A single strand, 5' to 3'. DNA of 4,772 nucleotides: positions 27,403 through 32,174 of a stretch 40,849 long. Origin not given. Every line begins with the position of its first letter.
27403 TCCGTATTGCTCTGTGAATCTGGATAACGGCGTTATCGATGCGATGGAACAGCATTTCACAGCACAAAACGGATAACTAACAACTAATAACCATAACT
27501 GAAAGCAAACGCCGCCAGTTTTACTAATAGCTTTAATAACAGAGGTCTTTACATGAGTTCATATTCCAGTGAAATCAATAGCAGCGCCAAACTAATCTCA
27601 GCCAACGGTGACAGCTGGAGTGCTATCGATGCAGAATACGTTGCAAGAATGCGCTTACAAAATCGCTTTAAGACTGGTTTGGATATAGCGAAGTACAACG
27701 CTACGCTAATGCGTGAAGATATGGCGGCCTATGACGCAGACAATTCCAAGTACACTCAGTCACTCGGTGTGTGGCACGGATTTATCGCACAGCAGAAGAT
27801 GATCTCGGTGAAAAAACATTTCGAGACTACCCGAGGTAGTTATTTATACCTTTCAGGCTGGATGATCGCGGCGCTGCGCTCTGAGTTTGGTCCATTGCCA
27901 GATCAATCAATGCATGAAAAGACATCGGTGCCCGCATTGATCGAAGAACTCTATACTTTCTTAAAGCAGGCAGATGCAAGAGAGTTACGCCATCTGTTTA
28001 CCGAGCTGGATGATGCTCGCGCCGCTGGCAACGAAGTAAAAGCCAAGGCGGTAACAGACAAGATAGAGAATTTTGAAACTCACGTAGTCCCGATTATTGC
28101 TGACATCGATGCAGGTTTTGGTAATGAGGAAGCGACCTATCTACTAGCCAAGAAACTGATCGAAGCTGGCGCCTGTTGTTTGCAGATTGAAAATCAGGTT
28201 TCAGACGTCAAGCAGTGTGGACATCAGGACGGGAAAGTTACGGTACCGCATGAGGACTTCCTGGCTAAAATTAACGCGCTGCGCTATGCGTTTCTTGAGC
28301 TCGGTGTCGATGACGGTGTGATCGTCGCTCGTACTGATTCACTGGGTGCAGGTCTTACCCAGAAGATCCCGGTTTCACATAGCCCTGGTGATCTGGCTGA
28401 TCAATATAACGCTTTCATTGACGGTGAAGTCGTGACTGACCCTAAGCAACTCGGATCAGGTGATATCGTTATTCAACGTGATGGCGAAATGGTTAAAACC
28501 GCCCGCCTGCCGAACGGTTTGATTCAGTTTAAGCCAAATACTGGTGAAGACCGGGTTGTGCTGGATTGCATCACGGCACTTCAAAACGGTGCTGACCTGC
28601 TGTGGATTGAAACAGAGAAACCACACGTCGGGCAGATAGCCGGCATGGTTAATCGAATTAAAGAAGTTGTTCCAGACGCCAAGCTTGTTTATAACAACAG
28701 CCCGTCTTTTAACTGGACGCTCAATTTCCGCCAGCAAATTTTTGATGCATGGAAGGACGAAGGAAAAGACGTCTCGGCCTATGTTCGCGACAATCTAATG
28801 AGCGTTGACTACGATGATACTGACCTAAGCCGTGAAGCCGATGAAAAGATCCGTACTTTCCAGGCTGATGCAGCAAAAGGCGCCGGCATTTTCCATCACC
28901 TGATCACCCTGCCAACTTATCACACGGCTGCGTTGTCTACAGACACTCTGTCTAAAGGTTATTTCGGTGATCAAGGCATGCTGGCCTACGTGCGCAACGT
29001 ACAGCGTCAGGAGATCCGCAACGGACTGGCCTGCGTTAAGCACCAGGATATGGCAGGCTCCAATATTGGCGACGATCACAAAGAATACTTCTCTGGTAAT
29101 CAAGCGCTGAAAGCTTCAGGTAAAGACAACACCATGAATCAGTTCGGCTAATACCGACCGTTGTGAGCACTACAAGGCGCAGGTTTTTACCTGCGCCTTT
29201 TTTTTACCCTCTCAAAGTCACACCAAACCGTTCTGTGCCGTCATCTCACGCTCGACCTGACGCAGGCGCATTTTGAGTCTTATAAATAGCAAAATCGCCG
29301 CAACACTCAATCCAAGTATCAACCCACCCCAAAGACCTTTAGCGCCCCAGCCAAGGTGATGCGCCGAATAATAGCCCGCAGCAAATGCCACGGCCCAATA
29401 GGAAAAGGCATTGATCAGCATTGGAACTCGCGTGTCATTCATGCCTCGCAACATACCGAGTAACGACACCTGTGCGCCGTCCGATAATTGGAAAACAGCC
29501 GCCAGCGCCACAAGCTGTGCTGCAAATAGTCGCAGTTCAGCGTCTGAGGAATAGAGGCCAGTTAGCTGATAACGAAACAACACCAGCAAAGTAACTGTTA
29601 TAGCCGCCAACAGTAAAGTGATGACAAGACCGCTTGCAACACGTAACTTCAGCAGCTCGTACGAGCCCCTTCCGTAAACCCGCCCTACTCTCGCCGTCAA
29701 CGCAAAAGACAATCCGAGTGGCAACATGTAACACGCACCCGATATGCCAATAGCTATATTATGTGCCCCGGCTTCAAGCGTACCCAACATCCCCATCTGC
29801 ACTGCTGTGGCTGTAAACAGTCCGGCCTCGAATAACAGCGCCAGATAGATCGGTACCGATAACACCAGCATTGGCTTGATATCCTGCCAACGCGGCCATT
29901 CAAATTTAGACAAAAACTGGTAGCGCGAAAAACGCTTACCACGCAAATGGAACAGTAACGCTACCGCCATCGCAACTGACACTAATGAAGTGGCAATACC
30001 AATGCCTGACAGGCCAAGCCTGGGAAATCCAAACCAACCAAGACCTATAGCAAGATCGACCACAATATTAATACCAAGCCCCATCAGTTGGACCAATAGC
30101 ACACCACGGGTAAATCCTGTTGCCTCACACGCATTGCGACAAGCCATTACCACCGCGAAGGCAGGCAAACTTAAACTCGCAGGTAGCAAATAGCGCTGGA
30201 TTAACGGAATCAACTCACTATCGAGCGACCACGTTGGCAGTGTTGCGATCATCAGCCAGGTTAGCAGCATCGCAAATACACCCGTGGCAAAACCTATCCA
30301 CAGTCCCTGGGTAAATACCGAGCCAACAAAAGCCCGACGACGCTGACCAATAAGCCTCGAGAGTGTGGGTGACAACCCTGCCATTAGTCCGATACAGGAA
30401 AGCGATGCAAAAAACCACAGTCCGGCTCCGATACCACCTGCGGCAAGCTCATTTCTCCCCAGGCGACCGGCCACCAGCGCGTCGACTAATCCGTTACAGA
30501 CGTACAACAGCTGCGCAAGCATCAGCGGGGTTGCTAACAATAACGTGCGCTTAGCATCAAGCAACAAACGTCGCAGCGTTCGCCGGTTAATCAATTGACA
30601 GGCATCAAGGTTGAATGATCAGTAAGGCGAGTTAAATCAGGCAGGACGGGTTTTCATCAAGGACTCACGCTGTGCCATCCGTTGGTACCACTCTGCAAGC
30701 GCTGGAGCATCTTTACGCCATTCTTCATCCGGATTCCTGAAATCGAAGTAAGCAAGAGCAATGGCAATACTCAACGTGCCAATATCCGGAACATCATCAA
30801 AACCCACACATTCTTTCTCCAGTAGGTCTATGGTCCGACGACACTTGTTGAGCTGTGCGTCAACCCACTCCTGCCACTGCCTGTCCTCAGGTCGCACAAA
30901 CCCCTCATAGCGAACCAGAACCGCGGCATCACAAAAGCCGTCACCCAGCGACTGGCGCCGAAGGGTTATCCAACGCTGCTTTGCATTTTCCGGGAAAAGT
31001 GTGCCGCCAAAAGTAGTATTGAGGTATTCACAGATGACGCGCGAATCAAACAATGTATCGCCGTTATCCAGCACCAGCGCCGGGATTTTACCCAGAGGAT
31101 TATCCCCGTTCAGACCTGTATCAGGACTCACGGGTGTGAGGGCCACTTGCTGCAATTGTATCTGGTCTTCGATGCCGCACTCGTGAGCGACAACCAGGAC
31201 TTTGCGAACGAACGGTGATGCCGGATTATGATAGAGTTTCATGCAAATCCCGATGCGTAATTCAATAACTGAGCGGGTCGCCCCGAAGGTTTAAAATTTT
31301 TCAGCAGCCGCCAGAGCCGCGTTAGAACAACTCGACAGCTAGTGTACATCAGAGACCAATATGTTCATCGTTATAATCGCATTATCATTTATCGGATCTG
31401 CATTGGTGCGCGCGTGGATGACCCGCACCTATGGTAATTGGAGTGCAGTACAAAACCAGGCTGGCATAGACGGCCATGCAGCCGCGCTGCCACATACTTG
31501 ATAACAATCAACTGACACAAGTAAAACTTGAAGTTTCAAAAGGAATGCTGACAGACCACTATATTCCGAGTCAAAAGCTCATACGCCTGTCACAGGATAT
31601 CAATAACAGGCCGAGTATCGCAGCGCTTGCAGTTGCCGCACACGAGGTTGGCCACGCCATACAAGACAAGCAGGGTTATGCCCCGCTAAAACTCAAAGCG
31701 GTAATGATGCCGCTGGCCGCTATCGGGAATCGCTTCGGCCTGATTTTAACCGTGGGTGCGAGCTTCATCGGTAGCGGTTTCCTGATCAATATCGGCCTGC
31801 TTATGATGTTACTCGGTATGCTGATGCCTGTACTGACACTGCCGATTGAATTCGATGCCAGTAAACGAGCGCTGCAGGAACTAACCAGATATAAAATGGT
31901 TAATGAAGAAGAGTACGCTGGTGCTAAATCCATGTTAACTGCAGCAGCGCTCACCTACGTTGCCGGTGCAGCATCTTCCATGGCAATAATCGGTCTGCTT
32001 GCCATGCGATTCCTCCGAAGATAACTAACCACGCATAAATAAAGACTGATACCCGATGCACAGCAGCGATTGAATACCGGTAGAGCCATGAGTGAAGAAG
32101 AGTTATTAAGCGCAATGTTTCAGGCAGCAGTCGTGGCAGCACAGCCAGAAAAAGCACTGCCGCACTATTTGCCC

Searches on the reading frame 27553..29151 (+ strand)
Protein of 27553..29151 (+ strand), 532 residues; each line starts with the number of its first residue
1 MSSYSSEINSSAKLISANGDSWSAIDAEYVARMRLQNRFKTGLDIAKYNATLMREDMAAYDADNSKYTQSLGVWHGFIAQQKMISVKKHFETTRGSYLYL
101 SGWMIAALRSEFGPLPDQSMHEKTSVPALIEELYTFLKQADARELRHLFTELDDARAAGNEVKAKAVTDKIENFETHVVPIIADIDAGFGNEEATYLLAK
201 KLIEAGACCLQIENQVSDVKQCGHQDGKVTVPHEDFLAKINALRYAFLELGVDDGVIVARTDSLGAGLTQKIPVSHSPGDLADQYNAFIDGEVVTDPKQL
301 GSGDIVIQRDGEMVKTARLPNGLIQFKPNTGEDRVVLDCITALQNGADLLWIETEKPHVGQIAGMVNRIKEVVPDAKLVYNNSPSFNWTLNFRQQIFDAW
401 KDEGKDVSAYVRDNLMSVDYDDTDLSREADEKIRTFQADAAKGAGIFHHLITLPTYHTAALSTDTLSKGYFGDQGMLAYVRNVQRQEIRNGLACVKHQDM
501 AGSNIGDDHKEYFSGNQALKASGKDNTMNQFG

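Call 23: search_protein_families(library=ncbifam, proteins=[window:27553-29151:+])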
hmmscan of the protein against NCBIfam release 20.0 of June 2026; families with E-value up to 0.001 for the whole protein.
window:27553-29151:+ (532 aa): 7 families
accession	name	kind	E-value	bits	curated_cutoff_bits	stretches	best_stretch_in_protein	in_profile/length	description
NF005074.0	PRK06498.1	equivalog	0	1032.7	446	1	1-531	1-530/531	isocitrate lyase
TIGR01346.1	isocit_lyase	equivalog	2.4e-55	187.9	275.9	3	20-270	12-241/527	isocitrate lyase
NF011645.0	PRK15063.1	equivalog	2.1e-50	171.8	562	3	18-269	19-237/430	isocitrate lyase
TIGR02317.1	prpB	equivalog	4.3e-15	55.6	354.4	1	176-266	71-157/285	methylisocitrate lyase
NF008455.0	PRK11320.1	equivalog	5e-12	45.7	353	1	176-266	78-164/295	methylisocitrate lyase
TIGR02319.1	CPEP_Pphonmut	equivalog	3.1e-09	36.5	420.05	1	176-264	75-159/294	carboxyvinyl-carboxyphosphonate phosphorylmutase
TIGR02321.1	Pphn_pyruv_hyd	equivalog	3.2e-06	26.5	374.4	1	176-273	73-168/290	phosphonopyruvate hydrolase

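Call 66: find_homologous_proteins(query=window:27553-29151:+, max_evalue=1e-100)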
Query window:27553-29151:+ (532 aa): 8000 proteins with E <= 1e-100 among 8000 candidates; the best 120 are listed.
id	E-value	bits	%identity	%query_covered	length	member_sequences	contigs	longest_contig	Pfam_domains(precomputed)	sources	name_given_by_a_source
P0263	0.0e+0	1108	90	100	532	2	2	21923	PF13714.13,PF00463.28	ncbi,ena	-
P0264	0.0e+0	1108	90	100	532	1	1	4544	PF13714.13,PF00463.28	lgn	-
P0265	0.0e+0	1103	89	100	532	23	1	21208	PF13714.13,PF00463.28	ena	-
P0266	0.0e+0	1091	89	100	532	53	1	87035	PF13714.13,PF00463.28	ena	-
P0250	0.0e+0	1088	88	100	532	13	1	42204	PF13714.13,PF00463.28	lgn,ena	-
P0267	0.0e+0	1083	88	100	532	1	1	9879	PF13714.13,PF00463.28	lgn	-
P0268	0.0e+0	1069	87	100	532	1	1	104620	PF13714.13,PF00463.28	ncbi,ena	-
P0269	0.0e+0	1060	86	100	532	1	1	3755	PF13714.13,PF00463.28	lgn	-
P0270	0.0e+0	1058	86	100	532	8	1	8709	PF13714.13,PF00463.28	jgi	jgi:isocitrate lyase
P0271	0.0e+0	1056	86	100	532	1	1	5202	PF13714.13,PF00463.28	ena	-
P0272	0.0e+0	1056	86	100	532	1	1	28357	PF13714.13,PF00463.28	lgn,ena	-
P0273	0.0e+0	1052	86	100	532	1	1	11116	PF13714.13,PF00463.28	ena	-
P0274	0.0e+0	1052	86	100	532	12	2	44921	PF13714.13,PF00463.28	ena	-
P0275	0.0e+0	1051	85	100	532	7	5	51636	PF13714.13,PF00463.28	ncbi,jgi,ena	jgi:isocitrate lyase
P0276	0.0e+0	1047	86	98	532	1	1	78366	PF13714.13,PF00463.28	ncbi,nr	ncbi:isocitrate lyase [Chromatiales bacterium (ex Bugula neritina AB1)]|nr:isocitrate lyase [Chromat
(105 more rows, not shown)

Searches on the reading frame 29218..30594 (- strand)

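Call 7: search_protein_families(library=pfam, proteins=[window:29218-30594:-])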
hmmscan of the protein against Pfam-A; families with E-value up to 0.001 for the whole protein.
window:29218-30594:- (458 aa): 1 family
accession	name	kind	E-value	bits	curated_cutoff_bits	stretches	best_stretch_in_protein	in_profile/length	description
PF01554.23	MatE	-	1.6e-44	151.9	24.9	2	248-405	1-157/161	MatE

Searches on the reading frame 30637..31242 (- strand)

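Call 7: search_protein_families(library=pfam, proteins=[window:30637-31242:-])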
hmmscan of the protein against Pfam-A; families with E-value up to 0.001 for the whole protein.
window:30637-31242:- (201 aa): 5 families
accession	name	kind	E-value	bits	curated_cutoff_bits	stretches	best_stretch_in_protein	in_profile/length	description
PF13409.12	GST_N_2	-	2.3e-18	67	25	1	8-76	1-69/70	Glutathione S-transferase, N-terminal domain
PF13417.12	GST_N_3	-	4.2e-14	53.1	22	1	3-80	1-73/75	Glutathione S-transferase, N-terminal domain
PF13410.11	GST_C_2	-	7.3e-10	39.2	24.9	1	124-188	1-69/69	Glutathione S-transferase, C-terminal domain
PF02798.26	GST_N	-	7.2e-09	36.3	20.9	1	1-75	3-75/76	Glutathione S-transferase, N-terminal domain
PF18485.7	GST_N_5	-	2.6e-06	28.2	29.6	1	1-76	1-71/74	Glutathione S-transferase, N-terminal domain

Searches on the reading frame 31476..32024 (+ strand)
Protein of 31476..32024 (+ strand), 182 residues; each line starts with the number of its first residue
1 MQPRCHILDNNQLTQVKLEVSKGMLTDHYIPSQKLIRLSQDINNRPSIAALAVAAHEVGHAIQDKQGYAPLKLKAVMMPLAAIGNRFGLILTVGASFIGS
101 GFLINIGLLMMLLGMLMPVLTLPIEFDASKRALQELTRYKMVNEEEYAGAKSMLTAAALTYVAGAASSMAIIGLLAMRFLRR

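Call 7: search_protein_families(library=pfam, proteins=[window:31476-32024:+])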
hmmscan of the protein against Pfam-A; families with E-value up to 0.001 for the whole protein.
window:31476-32024:+ (182 aa): 1 family
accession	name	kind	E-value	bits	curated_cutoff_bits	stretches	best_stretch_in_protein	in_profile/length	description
PF04298.18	Zn_peptidase_2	-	6.3e-58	196.3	27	1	6-172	43-210/218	Putative neutral zinc metallopeptidase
